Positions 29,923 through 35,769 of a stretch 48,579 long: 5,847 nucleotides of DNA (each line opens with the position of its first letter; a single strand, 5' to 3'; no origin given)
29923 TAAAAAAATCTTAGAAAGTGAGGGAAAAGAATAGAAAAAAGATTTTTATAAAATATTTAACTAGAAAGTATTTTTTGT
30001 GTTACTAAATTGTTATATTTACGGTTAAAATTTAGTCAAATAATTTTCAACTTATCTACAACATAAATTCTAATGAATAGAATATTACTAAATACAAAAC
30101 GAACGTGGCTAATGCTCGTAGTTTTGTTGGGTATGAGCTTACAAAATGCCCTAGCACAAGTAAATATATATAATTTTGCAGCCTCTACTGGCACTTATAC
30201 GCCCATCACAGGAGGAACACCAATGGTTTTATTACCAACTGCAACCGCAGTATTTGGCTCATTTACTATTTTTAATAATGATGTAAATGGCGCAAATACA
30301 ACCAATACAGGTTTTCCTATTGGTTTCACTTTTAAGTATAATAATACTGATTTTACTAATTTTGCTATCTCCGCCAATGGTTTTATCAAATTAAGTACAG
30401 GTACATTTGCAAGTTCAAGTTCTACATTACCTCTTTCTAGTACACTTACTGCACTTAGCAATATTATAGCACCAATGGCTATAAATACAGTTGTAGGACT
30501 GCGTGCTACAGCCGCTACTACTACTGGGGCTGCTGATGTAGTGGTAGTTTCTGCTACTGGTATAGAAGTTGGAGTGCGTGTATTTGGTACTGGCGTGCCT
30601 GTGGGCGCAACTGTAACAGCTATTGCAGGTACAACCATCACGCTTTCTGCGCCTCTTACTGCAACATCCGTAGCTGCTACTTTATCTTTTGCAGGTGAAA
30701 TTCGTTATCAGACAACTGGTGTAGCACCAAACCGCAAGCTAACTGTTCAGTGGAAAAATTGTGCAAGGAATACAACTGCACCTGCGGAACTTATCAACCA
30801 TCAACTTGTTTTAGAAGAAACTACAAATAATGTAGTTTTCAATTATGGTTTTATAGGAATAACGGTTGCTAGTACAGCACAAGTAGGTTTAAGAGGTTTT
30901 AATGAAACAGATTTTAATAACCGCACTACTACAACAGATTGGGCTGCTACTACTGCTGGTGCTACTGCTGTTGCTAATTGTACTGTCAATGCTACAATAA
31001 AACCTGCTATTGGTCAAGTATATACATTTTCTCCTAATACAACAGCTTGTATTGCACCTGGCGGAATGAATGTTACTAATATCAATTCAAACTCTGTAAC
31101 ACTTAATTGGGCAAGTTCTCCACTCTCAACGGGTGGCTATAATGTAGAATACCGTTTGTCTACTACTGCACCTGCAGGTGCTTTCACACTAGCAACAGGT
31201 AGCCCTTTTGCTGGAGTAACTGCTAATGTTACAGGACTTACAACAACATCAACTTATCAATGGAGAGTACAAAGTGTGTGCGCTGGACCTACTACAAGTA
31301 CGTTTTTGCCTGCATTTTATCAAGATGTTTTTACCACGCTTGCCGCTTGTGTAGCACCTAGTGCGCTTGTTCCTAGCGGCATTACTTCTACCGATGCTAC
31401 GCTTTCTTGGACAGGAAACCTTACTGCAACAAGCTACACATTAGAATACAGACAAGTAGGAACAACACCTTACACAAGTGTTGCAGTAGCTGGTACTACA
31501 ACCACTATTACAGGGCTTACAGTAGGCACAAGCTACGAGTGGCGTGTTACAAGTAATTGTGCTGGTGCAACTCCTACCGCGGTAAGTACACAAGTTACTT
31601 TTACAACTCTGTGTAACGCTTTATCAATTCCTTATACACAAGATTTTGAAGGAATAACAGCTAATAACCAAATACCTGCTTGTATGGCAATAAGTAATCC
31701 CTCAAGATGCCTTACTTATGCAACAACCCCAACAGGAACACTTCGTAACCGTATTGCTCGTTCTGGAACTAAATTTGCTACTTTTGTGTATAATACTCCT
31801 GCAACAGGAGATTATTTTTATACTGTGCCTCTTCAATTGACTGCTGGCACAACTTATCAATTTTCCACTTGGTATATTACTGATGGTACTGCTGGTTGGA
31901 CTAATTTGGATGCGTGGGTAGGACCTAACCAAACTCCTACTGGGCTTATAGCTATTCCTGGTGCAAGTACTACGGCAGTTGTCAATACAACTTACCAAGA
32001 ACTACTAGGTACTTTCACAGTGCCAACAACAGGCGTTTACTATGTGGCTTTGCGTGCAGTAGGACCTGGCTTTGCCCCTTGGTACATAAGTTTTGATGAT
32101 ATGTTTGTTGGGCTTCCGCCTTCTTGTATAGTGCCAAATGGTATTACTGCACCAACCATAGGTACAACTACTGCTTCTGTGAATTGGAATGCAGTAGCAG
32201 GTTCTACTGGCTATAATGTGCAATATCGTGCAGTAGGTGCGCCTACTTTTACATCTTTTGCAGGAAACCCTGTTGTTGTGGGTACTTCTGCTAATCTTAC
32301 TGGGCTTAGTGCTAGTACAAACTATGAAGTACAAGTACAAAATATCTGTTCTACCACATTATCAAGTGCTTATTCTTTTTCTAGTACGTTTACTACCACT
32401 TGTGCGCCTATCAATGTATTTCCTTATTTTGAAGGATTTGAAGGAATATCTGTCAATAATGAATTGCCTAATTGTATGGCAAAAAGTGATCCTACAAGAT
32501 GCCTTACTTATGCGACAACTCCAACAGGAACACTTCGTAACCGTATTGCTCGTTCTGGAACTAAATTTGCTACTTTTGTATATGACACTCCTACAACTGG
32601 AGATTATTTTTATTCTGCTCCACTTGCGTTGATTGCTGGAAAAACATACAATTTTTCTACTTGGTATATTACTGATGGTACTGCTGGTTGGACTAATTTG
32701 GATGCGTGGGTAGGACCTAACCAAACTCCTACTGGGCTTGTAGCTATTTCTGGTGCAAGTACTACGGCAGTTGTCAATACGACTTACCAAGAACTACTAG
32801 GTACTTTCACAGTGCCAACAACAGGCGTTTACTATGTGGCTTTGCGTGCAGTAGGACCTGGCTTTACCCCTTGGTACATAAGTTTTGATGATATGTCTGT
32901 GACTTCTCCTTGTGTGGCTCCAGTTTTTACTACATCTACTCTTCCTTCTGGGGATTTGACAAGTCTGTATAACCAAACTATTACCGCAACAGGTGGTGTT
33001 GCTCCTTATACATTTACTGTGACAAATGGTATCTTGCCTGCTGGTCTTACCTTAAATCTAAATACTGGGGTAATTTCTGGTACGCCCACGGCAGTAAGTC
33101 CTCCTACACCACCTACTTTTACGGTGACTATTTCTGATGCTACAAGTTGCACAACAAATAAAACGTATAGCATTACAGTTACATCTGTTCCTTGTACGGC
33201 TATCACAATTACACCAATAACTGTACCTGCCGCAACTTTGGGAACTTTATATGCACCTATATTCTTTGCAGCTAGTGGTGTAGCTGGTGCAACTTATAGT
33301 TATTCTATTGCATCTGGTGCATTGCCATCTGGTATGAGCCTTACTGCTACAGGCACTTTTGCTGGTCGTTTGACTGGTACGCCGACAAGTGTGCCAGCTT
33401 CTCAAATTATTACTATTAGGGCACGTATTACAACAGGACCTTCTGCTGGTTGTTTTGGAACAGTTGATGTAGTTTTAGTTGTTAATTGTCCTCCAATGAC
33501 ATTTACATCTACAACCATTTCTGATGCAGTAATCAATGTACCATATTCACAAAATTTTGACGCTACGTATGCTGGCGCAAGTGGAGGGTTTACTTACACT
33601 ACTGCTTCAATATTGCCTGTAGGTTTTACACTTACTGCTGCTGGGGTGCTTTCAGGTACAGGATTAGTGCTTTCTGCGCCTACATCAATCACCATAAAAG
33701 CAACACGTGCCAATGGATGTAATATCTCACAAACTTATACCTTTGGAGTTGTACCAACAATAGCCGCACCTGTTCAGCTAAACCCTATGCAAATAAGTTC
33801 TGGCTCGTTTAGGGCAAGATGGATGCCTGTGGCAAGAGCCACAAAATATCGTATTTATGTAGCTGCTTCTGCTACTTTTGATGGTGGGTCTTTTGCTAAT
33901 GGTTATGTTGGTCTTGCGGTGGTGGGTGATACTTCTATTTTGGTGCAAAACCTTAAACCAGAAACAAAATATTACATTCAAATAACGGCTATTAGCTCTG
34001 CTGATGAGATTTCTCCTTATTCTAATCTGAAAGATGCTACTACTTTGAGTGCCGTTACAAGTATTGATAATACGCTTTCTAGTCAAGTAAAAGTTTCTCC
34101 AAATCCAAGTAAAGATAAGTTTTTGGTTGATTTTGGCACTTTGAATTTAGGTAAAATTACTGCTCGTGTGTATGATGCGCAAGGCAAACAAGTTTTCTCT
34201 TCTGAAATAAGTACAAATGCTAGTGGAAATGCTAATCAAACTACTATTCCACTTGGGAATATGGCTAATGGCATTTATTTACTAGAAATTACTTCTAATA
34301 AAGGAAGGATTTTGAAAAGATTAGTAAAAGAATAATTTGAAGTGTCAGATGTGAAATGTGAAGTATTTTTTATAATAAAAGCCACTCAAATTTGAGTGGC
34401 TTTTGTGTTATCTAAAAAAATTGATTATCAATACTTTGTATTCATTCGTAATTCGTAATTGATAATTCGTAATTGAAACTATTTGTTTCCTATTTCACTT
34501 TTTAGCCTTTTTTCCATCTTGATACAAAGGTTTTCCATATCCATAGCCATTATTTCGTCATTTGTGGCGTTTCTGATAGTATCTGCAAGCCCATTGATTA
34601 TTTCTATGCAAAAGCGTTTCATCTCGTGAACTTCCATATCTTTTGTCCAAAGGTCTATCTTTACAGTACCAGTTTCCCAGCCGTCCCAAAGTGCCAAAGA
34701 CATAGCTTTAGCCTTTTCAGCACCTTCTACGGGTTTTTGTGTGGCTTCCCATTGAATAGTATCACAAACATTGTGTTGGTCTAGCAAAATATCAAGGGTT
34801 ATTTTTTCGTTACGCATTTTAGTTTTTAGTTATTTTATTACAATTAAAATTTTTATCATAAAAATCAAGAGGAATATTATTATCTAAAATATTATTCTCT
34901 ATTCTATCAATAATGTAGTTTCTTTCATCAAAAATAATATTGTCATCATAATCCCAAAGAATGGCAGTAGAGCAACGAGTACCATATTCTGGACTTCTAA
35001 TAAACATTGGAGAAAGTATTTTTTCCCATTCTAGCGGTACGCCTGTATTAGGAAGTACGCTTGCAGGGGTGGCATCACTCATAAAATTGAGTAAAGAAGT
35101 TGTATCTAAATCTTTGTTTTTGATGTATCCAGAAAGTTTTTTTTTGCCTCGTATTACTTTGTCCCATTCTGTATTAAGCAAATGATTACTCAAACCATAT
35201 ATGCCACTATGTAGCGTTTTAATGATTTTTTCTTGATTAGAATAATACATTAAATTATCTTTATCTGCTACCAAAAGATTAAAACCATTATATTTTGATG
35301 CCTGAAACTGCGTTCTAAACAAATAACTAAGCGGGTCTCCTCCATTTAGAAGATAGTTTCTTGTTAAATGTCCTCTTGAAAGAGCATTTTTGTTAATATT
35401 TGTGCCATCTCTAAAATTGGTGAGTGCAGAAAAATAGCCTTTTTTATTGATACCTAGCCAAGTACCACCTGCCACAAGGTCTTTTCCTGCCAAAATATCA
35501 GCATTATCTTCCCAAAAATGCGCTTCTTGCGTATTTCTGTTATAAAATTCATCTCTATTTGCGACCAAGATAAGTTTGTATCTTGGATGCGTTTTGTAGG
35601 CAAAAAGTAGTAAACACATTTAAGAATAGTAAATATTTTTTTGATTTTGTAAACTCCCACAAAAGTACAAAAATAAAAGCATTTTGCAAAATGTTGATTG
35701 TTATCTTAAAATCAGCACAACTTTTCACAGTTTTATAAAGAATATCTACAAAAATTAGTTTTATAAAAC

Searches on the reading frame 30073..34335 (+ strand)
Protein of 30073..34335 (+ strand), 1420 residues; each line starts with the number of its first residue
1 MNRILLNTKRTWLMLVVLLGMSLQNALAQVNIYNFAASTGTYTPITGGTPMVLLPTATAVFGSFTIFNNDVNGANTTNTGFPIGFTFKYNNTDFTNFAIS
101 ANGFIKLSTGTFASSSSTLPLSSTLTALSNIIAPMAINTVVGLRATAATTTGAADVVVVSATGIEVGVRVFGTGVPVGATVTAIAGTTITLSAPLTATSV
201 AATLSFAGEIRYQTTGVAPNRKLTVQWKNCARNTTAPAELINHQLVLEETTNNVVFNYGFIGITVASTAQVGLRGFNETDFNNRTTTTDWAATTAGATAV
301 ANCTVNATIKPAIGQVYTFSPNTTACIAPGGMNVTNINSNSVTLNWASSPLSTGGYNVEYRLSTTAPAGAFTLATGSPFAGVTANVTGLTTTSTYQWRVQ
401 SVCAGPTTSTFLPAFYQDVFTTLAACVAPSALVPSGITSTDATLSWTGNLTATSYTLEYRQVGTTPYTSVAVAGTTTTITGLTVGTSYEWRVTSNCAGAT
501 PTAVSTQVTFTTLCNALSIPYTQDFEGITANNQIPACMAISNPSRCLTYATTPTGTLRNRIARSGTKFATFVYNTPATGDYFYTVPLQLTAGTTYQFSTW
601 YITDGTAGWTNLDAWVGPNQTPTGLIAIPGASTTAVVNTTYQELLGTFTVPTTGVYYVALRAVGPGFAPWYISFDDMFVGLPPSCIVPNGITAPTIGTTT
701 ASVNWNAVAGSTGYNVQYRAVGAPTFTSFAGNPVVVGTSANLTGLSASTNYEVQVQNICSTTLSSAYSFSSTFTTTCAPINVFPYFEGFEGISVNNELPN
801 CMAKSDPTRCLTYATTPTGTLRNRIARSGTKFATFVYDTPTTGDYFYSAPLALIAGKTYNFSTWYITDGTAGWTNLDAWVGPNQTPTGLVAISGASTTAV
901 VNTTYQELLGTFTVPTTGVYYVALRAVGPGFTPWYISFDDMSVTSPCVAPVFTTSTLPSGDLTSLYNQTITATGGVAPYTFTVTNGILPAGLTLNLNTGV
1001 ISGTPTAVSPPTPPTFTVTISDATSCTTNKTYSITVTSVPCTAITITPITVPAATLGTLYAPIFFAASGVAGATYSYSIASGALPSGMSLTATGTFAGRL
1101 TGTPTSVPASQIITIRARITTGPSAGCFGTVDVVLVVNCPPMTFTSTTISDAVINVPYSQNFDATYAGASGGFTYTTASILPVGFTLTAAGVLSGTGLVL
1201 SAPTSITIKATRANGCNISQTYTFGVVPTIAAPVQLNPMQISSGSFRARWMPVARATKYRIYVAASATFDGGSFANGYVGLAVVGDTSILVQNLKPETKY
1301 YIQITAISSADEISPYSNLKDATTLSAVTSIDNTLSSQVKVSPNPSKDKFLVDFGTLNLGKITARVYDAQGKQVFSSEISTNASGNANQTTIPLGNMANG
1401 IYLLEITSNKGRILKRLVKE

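Call 32: search_protein_families(library=pfam, proteins=[window:30073-34335:+], max_evalue=0.001)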
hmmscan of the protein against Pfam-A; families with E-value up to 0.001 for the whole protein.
window:30073-34335:+ (1420 aa): 6 families
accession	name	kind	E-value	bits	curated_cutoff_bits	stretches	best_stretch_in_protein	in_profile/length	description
PF00041.27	fn3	-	2.5e-28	98.6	25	4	328-405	2-72/84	Fibronectin type III domain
PF05345.18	He_PIG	-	8.9e-20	71.4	24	3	950-1037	2-96/96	Putative Ig domain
PF18962.6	Por_Secre_tail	-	1.3e-12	48.2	27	1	1342-1418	2-74/75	Secretion system C-terminal sorting domain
PF16656.11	Pur_ac_phosph_N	-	4.3e-11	43.7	30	0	697-770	11-92/93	Purple acid Phosphatase, N-terminal domain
PF25059.1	FN3_DSCAM-DSCAML_C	-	2.1e-09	38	39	0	453-505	21-76/89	DSCAM/DSCAML C-terminal Fn3-like domain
PF25788.1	Ig_Rha78A_N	-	0.00079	20.1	27.4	0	1237-1319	11-96/105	Rha78A-like, N-terminal immunoglobulin domain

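Call 79: search_protein_families(library=padloc, proteins=[window:30073-34335:+], max_evalue=0.001)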
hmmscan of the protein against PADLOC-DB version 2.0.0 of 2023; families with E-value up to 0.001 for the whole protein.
window:30073-34335:+ (1420 aa): 0 families

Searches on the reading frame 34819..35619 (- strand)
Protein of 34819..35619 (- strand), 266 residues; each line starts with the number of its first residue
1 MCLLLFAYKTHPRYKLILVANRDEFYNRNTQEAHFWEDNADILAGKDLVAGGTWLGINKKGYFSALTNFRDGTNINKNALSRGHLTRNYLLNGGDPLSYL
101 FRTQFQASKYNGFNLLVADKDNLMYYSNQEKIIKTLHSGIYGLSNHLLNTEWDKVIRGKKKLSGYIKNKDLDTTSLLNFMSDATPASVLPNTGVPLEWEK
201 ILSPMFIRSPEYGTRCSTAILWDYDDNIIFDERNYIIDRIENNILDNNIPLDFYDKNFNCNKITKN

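Call 32: search_protein_families(library=pfam, proteins=[window:34819-35619:-], max_evalue=0.001)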
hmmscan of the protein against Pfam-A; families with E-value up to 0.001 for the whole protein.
window:34819-35619:- (266 aa): 1 family
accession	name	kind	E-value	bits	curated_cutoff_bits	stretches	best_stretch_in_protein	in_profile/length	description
PF05742.17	TANGO2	-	3e-70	237.7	22.6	1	1-235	1-255/257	Transport and Golgi organisation 2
